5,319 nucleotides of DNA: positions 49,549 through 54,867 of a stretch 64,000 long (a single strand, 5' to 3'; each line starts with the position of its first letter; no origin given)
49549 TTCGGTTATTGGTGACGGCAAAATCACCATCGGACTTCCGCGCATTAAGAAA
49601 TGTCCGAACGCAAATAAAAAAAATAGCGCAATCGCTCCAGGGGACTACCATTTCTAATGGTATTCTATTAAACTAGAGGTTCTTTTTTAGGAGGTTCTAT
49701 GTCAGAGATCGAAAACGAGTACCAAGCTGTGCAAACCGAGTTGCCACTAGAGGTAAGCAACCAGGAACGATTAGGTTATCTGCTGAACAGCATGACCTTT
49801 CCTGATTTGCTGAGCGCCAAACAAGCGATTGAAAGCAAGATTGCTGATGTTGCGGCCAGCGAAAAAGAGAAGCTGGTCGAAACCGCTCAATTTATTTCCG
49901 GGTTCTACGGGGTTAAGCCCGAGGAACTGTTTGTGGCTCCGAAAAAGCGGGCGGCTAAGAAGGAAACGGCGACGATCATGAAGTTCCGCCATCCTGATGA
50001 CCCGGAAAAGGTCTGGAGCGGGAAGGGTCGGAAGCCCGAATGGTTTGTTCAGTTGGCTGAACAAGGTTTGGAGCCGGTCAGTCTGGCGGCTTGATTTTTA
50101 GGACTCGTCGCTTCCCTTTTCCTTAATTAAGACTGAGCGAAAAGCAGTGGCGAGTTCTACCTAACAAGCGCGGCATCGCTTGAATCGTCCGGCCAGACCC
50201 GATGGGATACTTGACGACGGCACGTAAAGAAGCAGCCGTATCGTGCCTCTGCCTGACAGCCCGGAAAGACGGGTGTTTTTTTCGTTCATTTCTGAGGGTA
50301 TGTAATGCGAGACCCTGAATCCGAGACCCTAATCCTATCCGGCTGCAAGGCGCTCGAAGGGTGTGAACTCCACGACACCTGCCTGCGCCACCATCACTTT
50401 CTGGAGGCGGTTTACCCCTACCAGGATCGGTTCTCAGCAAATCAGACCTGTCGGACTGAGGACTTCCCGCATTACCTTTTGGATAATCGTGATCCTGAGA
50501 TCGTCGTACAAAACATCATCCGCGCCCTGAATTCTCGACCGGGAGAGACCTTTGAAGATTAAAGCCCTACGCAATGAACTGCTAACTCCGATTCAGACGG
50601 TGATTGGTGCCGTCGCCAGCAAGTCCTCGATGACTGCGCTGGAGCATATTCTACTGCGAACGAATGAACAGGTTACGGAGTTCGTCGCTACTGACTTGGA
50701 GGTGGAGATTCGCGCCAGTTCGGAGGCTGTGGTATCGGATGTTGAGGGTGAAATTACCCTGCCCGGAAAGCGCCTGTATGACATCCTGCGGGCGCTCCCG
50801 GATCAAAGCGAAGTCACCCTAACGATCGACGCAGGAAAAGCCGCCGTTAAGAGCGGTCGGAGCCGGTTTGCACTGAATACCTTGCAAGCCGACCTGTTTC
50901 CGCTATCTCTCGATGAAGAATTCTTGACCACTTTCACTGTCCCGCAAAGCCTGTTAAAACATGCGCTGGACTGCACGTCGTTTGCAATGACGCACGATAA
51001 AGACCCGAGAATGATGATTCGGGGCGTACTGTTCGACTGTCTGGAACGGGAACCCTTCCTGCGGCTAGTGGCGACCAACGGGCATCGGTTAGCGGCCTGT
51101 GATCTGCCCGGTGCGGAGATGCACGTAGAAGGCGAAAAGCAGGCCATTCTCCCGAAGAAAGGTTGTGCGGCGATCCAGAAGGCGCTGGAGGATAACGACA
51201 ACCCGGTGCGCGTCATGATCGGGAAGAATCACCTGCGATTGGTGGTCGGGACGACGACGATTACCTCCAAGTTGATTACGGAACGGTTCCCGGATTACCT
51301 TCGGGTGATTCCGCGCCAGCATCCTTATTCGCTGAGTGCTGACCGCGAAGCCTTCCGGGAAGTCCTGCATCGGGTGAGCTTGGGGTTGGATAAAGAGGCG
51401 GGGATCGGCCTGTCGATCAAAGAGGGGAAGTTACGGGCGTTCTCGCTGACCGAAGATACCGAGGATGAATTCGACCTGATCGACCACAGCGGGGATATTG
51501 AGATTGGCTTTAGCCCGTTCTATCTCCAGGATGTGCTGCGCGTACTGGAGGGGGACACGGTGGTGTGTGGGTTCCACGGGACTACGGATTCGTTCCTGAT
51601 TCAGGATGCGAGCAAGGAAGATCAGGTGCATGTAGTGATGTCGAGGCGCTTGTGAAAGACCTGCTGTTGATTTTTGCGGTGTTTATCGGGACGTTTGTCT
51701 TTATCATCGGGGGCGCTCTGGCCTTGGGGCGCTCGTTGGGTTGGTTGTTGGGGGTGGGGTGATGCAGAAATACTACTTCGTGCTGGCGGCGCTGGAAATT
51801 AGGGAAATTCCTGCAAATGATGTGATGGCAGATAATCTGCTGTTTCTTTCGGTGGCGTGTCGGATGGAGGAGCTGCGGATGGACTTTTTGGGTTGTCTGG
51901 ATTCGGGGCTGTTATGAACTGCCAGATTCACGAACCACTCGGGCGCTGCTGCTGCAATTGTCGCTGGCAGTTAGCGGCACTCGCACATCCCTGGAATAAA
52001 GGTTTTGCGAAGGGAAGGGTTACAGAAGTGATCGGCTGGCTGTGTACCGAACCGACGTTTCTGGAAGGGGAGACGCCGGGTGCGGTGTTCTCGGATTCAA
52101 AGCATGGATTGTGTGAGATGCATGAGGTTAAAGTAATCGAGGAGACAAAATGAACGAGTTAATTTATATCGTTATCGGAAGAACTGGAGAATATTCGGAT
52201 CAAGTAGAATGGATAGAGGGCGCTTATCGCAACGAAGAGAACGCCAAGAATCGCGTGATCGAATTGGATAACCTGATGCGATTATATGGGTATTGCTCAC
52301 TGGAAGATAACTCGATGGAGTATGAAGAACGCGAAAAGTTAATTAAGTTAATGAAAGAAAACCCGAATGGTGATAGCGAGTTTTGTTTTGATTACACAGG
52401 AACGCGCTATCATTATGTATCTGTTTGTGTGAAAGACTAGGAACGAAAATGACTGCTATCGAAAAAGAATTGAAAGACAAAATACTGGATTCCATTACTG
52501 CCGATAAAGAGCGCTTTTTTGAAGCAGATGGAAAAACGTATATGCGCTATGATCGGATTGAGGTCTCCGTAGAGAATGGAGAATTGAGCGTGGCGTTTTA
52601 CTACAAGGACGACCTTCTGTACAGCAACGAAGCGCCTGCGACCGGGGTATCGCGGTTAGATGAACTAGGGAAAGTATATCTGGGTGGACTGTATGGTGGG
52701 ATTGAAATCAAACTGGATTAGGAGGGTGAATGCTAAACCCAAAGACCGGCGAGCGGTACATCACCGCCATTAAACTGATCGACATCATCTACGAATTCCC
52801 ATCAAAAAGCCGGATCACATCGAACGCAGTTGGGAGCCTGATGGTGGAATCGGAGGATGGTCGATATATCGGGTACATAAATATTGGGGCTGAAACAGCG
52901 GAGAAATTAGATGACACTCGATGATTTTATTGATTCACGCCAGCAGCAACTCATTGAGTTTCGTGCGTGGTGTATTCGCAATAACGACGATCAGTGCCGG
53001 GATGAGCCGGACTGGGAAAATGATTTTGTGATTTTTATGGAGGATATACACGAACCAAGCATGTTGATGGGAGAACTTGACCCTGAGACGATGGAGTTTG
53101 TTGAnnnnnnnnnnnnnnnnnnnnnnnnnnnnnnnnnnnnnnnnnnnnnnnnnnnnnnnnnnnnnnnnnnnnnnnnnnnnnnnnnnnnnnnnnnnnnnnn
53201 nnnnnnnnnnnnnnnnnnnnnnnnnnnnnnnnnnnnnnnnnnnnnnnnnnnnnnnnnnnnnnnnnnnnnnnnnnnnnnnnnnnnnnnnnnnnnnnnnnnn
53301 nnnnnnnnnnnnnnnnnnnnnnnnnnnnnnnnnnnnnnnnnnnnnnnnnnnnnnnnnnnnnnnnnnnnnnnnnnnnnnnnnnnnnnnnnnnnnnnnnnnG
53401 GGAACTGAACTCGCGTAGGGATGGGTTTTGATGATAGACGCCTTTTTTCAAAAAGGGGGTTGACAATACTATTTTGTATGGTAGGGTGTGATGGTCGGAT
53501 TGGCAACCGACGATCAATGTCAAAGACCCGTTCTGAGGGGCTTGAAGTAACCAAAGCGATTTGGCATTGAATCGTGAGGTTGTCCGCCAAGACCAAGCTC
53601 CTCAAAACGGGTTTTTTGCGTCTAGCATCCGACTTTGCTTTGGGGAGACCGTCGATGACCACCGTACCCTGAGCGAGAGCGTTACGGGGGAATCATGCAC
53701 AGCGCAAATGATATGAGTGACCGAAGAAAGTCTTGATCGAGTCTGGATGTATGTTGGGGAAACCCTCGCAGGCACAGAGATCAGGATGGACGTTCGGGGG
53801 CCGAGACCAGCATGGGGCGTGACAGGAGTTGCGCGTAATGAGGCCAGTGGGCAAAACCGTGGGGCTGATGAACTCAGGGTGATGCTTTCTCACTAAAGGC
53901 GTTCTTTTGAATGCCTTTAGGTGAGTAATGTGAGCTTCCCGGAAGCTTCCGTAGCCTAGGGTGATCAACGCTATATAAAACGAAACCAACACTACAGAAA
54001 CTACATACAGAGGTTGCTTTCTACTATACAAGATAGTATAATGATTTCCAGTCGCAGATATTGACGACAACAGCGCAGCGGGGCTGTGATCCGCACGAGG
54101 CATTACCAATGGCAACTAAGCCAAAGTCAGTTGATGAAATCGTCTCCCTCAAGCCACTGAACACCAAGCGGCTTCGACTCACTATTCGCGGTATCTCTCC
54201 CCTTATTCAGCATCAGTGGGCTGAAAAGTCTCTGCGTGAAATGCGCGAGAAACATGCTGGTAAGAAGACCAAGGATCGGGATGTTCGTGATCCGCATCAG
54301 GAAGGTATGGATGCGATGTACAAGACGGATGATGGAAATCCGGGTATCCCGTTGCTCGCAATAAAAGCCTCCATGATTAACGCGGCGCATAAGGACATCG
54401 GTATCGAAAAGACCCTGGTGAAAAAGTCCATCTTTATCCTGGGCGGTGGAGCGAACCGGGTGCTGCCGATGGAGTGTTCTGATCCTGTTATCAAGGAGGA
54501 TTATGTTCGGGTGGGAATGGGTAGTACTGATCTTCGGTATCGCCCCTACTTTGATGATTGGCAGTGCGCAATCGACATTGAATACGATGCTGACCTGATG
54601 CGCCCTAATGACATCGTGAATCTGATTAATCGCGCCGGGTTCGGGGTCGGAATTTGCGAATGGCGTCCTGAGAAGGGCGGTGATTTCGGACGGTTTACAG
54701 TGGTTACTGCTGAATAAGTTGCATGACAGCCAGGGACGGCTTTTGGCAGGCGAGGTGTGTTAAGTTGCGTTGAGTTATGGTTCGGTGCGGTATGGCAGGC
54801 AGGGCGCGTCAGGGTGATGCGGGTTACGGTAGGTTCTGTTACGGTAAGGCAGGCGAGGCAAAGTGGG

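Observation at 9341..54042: Dispersed 17-bp near-palindrome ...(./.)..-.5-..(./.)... built into at least 13 intergenic promoters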

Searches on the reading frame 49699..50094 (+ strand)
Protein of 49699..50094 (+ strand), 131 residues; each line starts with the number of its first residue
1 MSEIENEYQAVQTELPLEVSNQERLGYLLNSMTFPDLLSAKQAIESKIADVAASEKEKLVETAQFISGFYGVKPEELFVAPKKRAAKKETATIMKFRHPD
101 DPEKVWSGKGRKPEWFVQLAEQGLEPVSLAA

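Call 17: search_protein_families(library=pfam, max_evalue=0.01, proteins=[window:49699-50094:+])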
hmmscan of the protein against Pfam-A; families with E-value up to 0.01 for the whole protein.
window:49699-50094:+ (131 aa): 1 family
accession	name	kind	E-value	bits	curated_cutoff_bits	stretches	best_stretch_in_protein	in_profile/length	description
PF00816.26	Histone_HNS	-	3.2e-10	40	25.6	1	95-123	2-30/38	H-NS histone C-terminal domain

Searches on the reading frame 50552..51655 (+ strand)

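Call 6: search_protein_families(library=pfam, proteins=[window:50552-51655:+])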
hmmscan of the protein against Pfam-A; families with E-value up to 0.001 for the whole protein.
window:50552-51655:+ (367 aa): 3 families
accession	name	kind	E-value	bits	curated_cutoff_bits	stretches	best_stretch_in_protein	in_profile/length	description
PF02767.21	DNA_pol3_beta_2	-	7.9e-29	100.7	27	1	129-248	1-116/116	DNA polymerase III beta subunit, central domain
PF00712.24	DNA_pol3_beta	-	2.3e-24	86.3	24.4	1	1-118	1-118/120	DNA polymerase III beta subunit, N-terminal domain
PF02768.20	DNA_pol3_beta_3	-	9.5e-17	61.4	27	1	251-364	2-119/121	DNA polymerase III beta subunit, C-terminal domain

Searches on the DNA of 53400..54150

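Call 57: search_rna_families(source=window, start=53400, end=54150, threshold=evalue, max_evalue=1)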
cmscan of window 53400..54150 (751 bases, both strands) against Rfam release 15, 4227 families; matches with E-value up to 1: 2.
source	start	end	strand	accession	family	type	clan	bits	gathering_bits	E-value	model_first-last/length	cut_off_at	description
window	53526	53612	-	RF00255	mir-218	Gene; miRNA;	-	17.8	62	0.4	1-82/82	no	mir-218 microRNA precursor family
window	53739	53783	+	RF02922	RAGATH-32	Cis-reg;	-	15.5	41.8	0.69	1-78/78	no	RAGATH-32 RNA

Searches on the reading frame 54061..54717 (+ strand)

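Call 17: search_protein_families(library=pfam, max_evalue=0.01, proteins=[window:54061-54717:+])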
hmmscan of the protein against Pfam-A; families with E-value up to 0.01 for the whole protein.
window:54061-54717:+ (218 aa): 0 families

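Call 50: search_protein_families(library=phrogs, proteins=[window:54109-54717:+])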
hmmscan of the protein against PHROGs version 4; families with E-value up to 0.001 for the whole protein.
window:54109-54717:+ (202 aa): 1 family
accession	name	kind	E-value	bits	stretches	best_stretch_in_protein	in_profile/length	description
phrog_4652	-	unknown function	1.5e-31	110.6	1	19-199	3-190/194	-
